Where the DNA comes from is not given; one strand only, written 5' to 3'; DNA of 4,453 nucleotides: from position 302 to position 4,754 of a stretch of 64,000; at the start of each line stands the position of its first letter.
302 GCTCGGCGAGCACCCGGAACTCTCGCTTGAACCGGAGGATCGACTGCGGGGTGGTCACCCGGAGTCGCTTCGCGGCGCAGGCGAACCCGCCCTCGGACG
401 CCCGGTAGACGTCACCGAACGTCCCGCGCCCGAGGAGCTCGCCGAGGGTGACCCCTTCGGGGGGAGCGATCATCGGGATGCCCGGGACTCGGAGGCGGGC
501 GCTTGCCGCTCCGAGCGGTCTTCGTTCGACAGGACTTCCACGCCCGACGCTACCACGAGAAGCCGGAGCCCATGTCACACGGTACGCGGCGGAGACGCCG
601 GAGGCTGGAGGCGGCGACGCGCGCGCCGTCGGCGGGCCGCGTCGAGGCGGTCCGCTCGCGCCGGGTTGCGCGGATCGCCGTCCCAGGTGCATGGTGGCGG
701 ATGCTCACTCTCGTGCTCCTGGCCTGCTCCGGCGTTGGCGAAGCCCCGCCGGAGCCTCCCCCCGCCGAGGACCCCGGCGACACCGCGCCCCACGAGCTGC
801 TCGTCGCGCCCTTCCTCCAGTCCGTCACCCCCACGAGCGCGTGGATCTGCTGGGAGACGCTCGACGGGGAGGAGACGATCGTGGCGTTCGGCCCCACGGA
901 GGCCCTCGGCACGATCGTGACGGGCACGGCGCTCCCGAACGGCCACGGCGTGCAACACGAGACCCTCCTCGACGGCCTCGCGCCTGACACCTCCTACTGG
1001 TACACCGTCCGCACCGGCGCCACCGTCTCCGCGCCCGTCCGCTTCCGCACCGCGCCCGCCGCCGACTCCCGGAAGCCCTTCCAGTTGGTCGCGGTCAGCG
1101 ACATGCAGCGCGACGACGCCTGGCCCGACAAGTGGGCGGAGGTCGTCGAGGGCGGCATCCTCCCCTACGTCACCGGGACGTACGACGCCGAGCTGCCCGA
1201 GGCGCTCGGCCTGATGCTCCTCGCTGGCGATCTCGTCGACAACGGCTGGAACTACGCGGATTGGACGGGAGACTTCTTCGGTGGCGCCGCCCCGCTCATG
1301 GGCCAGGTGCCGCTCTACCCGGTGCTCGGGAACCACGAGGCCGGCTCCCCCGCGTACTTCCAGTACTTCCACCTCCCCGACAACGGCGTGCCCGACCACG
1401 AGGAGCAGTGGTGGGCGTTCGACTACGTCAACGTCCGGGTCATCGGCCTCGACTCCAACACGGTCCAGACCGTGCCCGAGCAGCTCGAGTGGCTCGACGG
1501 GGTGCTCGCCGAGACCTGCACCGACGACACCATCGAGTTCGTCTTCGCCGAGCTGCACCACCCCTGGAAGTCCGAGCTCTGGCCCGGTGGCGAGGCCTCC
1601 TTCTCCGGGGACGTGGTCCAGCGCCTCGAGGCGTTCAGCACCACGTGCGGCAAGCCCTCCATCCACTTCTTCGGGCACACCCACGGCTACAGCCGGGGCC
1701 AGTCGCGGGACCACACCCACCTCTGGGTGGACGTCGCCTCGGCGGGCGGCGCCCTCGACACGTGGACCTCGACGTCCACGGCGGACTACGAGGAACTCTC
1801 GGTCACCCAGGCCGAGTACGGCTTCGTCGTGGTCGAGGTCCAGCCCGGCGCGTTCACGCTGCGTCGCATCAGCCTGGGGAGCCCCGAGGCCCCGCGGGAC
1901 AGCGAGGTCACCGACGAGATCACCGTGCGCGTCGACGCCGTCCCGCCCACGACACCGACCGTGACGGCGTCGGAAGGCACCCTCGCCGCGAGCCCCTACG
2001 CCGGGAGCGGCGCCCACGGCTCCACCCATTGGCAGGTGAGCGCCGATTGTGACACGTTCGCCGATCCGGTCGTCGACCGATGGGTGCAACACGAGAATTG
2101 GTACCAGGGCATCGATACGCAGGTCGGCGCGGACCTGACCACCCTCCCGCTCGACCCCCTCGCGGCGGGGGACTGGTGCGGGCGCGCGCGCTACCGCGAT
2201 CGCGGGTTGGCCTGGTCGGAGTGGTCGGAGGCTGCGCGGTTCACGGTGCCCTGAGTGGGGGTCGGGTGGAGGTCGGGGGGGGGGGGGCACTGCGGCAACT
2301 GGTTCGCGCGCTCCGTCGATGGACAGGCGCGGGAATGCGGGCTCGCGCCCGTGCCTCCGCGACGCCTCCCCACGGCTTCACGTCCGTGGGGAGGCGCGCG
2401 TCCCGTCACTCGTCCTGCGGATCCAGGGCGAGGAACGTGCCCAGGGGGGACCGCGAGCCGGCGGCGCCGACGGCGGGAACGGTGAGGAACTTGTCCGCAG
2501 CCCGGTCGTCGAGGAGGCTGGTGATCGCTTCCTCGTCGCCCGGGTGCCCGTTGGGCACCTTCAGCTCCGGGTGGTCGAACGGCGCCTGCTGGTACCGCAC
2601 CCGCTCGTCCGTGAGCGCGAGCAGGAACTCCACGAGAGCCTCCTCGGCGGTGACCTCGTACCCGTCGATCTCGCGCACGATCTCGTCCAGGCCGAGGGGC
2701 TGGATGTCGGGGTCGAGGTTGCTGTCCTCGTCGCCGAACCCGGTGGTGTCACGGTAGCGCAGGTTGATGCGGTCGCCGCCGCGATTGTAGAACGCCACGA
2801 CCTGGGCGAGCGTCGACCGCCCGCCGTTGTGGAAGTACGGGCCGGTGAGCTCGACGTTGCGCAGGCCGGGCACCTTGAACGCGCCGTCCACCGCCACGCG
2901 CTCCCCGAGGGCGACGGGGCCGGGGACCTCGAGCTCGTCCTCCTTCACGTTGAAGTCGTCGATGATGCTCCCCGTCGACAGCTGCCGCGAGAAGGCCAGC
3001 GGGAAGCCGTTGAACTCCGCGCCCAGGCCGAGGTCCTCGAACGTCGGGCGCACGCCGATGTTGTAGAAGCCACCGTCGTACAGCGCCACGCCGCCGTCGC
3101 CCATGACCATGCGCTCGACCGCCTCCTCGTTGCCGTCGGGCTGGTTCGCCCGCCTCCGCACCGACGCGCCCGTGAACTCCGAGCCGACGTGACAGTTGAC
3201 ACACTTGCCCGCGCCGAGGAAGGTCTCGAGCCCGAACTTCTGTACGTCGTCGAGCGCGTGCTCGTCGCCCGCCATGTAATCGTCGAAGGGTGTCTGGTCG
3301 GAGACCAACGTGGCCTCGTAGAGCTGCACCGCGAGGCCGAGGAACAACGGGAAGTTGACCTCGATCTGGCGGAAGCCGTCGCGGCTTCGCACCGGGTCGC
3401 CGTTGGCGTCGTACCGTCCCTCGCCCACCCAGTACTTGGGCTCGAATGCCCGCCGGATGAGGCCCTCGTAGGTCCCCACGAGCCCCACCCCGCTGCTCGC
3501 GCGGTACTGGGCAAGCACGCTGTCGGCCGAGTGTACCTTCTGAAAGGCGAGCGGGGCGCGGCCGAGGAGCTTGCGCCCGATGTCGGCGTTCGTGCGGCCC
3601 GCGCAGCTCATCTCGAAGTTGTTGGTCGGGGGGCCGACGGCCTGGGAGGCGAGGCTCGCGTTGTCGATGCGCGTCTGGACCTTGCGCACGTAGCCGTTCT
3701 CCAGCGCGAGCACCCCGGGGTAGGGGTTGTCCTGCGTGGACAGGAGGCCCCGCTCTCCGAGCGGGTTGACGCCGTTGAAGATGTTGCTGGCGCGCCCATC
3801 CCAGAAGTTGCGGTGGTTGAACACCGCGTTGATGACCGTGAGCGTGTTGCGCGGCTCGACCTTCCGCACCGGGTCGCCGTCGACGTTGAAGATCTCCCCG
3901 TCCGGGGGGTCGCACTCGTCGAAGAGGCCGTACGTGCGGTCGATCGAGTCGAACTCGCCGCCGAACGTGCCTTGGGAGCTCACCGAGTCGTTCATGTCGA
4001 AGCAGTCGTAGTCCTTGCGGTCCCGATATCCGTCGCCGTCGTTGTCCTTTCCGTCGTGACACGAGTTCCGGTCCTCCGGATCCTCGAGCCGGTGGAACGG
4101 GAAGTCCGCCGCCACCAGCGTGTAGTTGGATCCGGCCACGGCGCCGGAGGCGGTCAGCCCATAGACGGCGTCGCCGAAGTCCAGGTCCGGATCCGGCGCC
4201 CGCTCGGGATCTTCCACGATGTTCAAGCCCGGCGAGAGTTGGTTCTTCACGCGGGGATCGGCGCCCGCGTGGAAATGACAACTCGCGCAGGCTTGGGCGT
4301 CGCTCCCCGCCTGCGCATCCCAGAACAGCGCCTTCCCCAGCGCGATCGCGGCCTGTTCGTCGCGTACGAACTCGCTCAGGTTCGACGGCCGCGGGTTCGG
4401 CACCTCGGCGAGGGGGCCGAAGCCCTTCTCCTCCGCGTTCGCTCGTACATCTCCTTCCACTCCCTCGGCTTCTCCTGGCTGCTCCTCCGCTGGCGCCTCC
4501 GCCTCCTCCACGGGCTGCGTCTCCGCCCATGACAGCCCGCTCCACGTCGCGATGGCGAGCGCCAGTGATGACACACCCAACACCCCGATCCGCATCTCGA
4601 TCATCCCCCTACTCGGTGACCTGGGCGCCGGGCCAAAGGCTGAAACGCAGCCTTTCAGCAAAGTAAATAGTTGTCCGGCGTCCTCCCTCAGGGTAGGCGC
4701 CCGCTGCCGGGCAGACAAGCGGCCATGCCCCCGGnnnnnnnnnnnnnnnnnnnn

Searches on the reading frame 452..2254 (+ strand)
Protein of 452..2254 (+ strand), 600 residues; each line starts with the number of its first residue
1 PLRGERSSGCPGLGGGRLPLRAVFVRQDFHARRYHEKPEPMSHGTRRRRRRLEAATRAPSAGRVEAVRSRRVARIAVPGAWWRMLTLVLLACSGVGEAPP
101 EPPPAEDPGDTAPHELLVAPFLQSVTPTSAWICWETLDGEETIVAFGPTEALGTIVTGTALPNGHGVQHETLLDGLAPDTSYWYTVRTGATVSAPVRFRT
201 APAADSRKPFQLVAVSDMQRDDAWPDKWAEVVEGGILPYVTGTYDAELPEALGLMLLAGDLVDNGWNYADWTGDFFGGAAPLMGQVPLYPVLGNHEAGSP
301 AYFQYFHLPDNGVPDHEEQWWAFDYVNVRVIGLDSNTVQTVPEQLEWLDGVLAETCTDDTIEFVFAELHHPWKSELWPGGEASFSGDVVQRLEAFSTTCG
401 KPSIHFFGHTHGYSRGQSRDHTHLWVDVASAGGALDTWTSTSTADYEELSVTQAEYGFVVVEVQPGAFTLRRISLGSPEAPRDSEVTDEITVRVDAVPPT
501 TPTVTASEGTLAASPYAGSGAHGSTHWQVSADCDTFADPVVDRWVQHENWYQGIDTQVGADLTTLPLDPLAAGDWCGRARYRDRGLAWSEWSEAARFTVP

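Call 43: search_protein_families(library=pfam, proteins=[window:452-2254:+], max_evalue=0.001)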
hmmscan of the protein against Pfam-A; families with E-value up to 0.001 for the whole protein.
window:452-2254:+ (600 aa): 2 families
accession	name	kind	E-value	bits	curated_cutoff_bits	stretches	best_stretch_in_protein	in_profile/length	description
PF00149.33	Metallophos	-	1.6e-10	42.2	21.5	1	215-413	6-191/191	Calcineurin-like phosphoesterase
PF16656.11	Pur_ac_phosph_N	-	7e-09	36.6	30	1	123-200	9-93/93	Purple acid Phosphatase, N-terminal domain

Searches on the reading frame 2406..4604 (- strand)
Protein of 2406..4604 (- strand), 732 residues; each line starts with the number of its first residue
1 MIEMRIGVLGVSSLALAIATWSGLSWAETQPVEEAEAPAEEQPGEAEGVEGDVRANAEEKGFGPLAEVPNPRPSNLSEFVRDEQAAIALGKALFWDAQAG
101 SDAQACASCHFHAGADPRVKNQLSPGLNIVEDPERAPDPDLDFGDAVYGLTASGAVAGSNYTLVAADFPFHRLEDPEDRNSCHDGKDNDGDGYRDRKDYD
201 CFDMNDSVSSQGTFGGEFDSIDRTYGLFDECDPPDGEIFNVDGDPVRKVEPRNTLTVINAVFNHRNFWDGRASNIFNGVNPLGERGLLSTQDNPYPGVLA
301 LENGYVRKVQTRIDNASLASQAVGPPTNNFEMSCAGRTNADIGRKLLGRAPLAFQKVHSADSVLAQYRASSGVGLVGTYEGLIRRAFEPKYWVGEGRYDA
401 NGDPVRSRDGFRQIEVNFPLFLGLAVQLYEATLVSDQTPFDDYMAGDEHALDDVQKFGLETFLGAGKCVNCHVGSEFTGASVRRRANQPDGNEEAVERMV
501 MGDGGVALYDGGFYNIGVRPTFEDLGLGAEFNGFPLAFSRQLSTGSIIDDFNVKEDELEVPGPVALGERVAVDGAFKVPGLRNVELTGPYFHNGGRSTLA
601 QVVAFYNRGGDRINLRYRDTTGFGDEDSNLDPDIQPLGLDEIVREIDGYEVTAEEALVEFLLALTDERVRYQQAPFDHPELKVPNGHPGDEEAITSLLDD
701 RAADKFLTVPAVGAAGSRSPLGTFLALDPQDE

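Call 43: search_protein_families(library=pfam, proteins=[window:2406-4604:-], max_evalue=0.001)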
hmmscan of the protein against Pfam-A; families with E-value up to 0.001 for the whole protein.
window:2406-4604:- (732 aa): 1 family
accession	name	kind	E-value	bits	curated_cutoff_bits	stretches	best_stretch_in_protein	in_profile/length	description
PF03150.19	CCP_MauG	-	5.8e-18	66.4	25.6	1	247-346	46-99/149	Di-haem cytochrome c peroxidase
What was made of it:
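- A CCP_MauG gene lies just downstream, at 2406-4604 (call 43).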
